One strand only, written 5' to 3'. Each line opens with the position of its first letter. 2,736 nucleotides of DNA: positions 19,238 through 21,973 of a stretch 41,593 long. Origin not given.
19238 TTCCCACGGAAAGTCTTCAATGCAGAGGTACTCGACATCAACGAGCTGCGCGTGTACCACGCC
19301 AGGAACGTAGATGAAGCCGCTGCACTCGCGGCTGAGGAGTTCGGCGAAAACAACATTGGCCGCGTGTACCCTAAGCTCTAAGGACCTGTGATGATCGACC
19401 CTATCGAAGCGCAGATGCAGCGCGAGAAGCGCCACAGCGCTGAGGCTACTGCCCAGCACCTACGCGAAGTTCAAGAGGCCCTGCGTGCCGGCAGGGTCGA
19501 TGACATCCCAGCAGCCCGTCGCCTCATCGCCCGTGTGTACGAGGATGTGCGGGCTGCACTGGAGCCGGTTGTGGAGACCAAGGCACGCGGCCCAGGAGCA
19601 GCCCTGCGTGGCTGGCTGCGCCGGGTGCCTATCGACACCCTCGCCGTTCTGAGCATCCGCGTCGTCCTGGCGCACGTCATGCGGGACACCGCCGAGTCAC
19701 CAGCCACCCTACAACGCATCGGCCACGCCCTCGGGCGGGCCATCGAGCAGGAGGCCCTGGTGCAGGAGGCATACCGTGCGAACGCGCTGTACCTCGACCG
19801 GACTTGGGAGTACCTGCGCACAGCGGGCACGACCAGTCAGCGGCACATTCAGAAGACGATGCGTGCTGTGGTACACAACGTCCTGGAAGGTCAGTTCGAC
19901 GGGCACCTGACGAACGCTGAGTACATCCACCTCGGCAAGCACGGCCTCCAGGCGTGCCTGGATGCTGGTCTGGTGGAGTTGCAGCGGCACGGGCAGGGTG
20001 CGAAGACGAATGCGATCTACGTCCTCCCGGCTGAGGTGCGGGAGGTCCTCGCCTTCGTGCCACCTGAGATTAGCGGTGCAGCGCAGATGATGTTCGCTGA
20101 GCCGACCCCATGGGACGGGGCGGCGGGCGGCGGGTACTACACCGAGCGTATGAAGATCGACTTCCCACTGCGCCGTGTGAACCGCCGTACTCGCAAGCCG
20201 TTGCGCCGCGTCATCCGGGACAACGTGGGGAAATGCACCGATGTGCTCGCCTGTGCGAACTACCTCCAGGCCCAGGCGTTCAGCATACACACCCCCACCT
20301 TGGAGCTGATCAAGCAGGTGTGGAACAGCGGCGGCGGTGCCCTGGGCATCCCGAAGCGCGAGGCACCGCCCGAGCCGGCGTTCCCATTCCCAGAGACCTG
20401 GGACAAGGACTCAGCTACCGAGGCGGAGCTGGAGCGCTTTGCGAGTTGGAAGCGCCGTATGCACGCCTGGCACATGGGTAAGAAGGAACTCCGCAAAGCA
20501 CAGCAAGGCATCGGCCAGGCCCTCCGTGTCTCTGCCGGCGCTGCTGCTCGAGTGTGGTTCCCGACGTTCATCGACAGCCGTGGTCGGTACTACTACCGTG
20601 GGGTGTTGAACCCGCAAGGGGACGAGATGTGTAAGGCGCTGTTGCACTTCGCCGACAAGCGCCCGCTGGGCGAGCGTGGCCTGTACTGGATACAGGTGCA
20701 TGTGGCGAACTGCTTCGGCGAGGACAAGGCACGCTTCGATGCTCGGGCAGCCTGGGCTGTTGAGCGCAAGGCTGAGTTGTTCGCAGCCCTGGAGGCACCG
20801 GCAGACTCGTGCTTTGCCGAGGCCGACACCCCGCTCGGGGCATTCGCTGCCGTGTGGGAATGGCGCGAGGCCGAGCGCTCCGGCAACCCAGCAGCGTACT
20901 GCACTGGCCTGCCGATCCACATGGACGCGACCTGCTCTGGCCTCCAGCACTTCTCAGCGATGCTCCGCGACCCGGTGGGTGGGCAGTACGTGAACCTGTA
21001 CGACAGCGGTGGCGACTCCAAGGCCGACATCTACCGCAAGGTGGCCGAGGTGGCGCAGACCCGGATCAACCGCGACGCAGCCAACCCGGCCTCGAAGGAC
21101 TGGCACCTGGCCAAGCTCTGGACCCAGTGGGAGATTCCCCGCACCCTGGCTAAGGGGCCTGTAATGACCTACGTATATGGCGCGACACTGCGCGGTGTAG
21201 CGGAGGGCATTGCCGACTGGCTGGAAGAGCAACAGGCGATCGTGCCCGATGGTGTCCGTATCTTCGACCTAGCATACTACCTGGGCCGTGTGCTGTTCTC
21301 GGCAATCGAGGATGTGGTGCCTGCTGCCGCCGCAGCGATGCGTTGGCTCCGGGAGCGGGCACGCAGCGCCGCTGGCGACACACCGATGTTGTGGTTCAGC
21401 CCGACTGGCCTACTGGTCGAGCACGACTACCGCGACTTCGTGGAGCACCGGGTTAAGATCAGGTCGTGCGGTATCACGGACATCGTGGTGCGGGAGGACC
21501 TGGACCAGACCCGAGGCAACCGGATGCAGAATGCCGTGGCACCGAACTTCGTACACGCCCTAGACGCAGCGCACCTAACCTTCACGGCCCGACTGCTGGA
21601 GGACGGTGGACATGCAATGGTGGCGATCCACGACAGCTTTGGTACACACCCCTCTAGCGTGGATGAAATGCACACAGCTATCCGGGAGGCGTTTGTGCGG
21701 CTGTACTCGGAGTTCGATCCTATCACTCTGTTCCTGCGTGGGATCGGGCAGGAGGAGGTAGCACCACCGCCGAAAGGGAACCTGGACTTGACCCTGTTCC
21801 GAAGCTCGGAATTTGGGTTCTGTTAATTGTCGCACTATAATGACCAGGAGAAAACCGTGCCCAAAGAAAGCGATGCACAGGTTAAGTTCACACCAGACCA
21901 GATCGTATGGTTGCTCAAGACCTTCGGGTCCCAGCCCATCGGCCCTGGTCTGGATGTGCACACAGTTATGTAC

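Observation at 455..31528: Four copies of a 22-27-bp T7-promoter-like motif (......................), placed where phage-RNAP promoters would be expected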

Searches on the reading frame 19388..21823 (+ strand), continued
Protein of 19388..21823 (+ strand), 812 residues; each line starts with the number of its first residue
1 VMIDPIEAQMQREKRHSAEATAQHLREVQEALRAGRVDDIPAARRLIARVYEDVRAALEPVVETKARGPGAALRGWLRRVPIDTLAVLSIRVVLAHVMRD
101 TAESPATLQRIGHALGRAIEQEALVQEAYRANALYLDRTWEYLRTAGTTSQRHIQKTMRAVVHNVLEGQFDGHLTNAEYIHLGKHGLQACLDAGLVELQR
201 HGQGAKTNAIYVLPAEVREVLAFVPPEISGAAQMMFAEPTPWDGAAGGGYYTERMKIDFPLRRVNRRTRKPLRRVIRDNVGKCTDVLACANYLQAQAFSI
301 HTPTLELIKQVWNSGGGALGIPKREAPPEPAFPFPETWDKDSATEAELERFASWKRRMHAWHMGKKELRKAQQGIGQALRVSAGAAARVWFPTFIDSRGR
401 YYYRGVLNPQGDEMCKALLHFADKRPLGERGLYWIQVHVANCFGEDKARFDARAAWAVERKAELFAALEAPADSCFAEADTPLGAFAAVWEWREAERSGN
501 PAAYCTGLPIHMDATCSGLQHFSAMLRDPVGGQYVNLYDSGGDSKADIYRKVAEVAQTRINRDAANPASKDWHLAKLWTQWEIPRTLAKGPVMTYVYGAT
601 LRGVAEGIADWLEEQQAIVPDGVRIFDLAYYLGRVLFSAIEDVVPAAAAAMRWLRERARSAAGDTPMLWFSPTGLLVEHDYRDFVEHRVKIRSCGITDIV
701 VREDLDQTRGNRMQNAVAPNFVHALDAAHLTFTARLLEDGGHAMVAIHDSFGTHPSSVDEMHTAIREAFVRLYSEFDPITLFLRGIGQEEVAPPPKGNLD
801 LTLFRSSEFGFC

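Call 102: search_dna_similar(query=window:19388-21823:+, collection=phages, mode=protein, max_rows=60, rows=best)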
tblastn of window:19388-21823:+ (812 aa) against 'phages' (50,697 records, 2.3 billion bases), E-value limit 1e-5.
Records with a match: 2819; places in all: 2839; records where one place covers at least 80% of the query: 2275.
Best place of each record, by identity: 95-99% 1; <60% 2818.
By first word of the organism name: Klebsiella 713; Escherichia 369; Pseudomonas 337; Acinetobacter 168; Vibrio 146; Salmonella 124; Yersinia 92; Pectobacterium 84; Ralstonia 55; Xanthomonas 55; and 78 more.
By host as written in the record: - 392; Klebsiella pneumoniae 383; Escherichia coli 125; Acinetobacter baumannii 60; Pseudomonas putida KT2440 and Paw85 53; Pseudomonas aeruginosa 42; Yersinia pestis 38; Pectobacterium atrosepticum DSM18077 33; and 719 more.
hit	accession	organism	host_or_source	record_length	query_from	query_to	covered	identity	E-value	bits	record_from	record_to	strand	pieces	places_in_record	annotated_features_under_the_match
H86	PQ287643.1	Pseudomonas phage HHBS14_1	Pseudomonas aeruginosa BWKH14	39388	2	812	100%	97.5%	0e+0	1571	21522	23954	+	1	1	RNA polymerase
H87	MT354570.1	Pseudomonas phage phiB1_1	Pseudomonas savastanoi pv. phaseolicola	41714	3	812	100%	45.4%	0e+0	639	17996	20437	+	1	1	DNA-directed RNA polymerase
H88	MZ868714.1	Pseudomonas phage pphageB21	Pseudomonas syringae pv. phaseolicola ...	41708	3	812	100%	45.4%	0e+0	639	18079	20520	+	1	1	DNA-directed RNA polymerase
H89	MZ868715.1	Pseudomonas phage pphageT21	Pseudomonas syringae pv. phaseolicola ...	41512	3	812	100%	45.4%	0e+0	639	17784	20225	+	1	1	DNA-directed RNA polymerase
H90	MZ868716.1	Pseudomonas phage pphageT12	Pseudomonas syringae pv. phaseolicola ...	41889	3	812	100%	45.4%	0e+0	639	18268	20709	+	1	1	DNA-directed RNA polymerase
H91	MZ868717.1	Pseudomonas phage pphageBV72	Pseudomonas syringae pv. phaseolicola ...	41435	3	812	100%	45.4%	0e+0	639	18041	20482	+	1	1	DNA-directed RNA polymerase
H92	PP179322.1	Pseudomonas phage Draal01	Pseudomonas syringae CC0094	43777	1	812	100%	44.2%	7e-70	614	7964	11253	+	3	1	RNA polymerase (x2) | putative RNA polymerase | hypothetical protein (x2)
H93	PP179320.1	Pseudomonas phage Drael01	Pseudomonas syringae CC0094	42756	1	812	100%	43.8%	2e-122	589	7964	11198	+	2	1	RNA polymerase (x2) | hypothetical protein (x2)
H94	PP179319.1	Pseudomonas phage Draal03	Pseudomonas syringae CC0094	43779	1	812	100%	43.8%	2e-122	589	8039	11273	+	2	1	RNA polymerase (x2) | hypothetical protein (x2)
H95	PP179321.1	Pseudomonas phage Draal02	Pseudomonas syringae CC0094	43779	1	812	100%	43.8%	2e-122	589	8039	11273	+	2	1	RNA polymerase (x2) | hypothetical protein (x2)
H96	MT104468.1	Pseudomonas phage MR5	-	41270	3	812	100%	43.9%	0e+0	614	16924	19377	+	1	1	putative RNA polymerase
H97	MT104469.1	Pseudomonas phage MR6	-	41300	3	812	100%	43.9%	0e+0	614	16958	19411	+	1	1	putative RNA polymerase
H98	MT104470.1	Pseudomonas phage MR7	-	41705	3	812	100%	43.9%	0e+0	614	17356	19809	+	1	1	putative RNA polymerase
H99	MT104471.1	Pseudomonas phage MR8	-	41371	3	812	100%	43.9%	0e+0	614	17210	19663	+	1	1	putative RNA polymerase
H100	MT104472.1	Pseudomonas phage MR12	-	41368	3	812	100%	43.9%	0e+0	614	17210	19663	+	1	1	putative RNA polymerase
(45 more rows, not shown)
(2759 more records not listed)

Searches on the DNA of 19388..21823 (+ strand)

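Call 48: search_rna_families(source=L010, start=11600, end=12700, threshold=evalue, max_evalue=1)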
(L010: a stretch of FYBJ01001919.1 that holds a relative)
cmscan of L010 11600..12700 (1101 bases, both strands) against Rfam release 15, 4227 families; matches with E-value up to 1: 1.
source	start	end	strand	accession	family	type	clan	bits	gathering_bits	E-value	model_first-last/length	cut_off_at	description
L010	12306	12489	+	RF00028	Intron_gpI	Intron;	-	21.2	50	0.0072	1-253/253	no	Group I catalytic intron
